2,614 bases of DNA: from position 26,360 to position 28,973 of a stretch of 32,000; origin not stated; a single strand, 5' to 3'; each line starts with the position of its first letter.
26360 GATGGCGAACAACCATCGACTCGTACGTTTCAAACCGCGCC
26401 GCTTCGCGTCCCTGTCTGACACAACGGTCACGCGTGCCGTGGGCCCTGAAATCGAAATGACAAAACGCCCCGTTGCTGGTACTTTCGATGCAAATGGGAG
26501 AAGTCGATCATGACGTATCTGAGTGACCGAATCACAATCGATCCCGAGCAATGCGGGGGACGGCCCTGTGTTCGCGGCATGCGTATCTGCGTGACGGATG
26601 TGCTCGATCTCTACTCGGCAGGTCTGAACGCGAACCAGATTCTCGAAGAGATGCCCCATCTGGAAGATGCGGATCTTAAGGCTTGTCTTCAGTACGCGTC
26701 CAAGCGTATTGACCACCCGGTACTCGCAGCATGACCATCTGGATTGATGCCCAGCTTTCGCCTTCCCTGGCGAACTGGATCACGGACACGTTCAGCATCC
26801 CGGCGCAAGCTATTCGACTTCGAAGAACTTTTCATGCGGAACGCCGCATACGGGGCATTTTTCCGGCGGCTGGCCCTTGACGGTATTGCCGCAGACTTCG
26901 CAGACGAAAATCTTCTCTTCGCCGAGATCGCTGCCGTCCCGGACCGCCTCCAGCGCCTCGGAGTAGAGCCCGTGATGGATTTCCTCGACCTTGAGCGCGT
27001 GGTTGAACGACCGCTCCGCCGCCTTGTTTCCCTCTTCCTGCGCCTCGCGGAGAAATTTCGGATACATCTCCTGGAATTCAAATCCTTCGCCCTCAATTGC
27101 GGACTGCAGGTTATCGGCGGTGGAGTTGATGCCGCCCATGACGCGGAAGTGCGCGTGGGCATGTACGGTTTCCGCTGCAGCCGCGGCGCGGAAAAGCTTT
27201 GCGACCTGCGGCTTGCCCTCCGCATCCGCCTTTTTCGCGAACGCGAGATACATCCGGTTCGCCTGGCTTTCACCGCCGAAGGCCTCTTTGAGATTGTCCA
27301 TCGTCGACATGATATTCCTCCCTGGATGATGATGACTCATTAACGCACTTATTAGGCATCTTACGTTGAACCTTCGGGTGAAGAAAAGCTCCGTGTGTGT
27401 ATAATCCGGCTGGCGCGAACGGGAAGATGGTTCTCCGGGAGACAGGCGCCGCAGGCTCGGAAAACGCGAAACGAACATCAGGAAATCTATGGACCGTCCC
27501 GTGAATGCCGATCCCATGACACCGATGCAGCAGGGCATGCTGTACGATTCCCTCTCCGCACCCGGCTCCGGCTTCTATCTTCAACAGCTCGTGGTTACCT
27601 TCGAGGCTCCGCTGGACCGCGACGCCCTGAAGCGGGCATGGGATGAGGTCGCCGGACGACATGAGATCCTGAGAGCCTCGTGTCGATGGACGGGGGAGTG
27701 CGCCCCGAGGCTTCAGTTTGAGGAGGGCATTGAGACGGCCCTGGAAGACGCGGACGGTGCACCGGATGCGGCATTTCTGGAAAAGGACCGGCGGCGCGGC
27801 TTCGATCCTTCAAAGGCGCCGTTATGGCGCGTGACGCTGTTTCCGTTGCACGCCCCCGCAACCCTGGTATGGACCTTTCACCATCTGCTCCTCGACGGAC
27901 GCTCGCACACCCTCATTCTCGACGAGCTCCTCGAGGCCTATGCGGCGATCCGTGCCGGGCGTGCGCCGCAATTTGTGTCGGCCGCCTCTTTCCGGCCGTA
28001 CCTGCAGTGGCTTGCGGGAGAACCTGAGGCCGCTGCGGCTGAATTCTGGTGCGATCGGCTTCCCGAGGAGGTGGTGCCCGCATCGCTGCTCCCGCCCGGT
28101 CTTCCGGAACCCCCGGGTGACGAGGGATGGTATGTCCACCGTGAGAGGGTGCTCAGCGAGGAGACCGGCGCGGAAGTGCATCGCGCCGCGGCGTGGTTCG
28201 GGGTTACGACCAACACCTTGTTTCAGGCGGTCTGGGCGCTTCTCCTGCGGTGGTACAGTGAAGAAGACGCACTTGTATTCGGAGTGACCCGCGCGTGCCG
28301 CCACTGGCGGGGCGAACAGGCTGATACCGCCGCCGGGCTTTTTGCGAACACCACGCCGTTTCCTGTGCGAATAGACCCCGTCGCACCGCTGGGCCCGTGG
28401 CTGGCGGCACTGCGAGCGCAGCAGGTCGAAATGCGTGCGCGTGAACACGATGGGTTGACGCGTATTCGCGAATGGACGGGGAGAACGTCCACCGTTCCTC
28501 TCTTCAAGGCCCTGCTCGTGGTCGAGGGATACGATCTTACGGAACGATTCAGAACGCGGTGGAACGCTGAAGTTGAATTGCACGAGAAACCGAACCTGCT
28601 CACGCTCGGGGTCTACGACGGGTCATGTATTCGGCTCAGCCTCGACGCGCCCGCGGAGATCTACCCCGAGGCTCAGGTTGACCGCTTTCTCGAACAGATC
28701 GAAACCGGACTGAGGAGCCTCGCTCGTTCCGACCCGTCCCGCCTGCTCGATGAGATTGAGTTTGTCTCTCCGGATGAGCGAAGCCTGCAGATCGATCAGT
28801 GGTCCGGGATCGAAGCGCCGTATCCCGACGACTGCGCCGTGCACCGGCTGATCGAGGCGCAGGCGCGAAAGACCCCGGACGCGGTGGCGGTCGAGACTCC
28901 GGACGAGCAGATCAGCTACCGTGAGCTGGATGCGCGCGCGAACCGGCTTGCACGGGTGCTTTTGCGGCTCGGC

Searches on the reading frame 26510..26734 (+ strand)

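Call 89: search_protein_families(library=pfam, proteins=[window:26510-26734:+], max_evalue=0.01)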
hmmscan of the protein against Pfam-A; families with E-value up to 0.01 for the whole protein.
window:26510-26734:+ (74 aa): 1 family
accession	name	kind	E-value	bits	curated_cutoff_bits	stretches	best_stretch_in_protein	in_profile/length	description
PF04255.20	DUF433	-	3.3e-23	81.7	23.6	1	8-63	1-56/56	Protein of unknown function (DUF433)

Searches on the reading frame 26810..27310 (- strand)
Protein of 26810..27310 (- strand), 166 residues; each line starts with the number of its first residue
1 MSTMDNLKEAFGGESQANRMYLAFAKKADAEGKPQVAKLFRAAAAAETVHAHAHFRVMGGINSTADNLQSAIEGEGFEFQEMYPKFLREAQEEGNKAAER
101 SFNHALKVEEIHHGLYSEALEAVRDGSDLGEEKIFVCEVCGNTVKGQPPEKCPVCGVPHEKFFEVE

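Call 12: find_encoding_contigs(protein=window:26810-27310:-, flank=10000, max_places=6)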
Protein window:26810-27310:- (166 aa): no gene with exactly this product is on record in the collection.

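Call 89: search_protein_families(library=pfam, proteins=[window:26810-27310:-], max_evalue=0.01)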
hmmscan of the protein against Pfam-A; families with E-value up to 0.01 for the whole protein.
window:26810-27310:- (166 aa): 3 families
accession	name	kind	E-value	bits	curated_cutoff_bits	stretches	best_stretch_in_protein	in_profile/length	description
PF02915.23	Rubrerythrin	-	2.8e-24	86.5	22.8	1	5-118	1-135/137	Rubrerythrin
PF21349.2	RUBY_RBDX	-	2.8e-09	36.7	26.5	1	135-162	1-29/30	Rubrerythrin, rubredoxin-like domain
PF23458.2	DUF7130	-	0.00015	22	35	1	108-163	26-84/89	Domain of unknown function (DUF7130)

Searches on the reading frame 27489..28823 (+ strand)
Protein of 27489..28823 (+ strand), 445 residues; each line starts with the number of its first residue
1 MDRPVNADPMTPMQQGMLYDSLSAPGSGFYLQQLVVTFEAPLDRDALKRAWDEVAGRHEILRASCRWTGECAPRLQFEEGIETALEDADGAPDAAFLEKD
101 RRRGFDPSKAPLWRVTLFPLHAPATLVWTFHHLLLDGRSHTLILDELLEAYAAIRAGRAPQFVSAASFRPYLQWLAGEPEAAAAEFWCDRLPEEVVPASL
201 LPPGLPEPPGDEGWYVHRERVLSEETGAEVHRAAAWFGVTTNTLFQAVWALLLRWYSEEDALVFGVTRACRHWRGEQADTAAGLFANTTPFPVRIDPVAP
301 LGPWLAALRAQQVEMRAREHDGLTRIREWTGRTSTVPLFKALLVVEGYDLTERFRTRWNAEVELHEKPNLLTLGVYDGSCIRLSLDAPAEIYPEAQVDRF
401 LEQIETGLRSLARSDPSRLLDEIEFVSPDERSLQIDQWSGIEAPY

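Call 29: search_solved_structures(query=window:27489-28823:+, max_evalue=1e-10)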
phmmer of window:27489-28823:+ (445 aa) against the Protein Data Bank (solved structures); distinct sequences matched with E-value up to 1e-10: 12.
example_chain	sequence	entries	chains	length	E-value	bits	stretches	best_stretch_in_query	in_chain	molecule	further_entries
9lcp_A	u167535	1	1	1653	4.6e-43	151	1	8-436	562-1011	PvdL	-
9lco_A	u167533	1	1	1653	4.6e-43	151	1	8-436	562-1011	PvdL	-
9lcq_A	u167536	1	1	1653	9e-43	150.1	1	8-436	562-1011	PvdL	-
9up2_A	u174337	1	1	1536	9.6e-43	150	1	8-436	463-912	PvdL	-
8hlk_A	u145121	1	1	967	1.3e-41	146.3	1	8-445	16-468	Microcystin synthetase B (Fragment)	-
9rde_A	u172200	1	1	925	1.6e-38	136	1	9-348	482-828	Bacitracin synthase 3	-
8f7f_A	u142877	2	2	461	7.4e-27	97.6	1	10-414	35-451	Surfactin synthetase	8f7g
2vsq_A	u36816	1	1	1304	6.3e-26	94.5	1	10-433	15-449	SURFACTIN SYNTHETASE SUBUNIT 3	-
8f7h_A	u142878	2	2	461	1.5e-24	90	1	10-414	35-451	Surfactin synthetase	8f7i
9bfd_B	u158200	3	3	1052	3e-24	89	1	9-356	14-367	Tyrocidine synthase 2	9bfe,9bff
7r9x_A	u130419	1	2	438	1.1e-15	60.8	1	6-296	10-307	AmbE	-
6oyf_A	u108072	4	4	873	6.4e-11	45.1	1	20-320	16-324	Txo1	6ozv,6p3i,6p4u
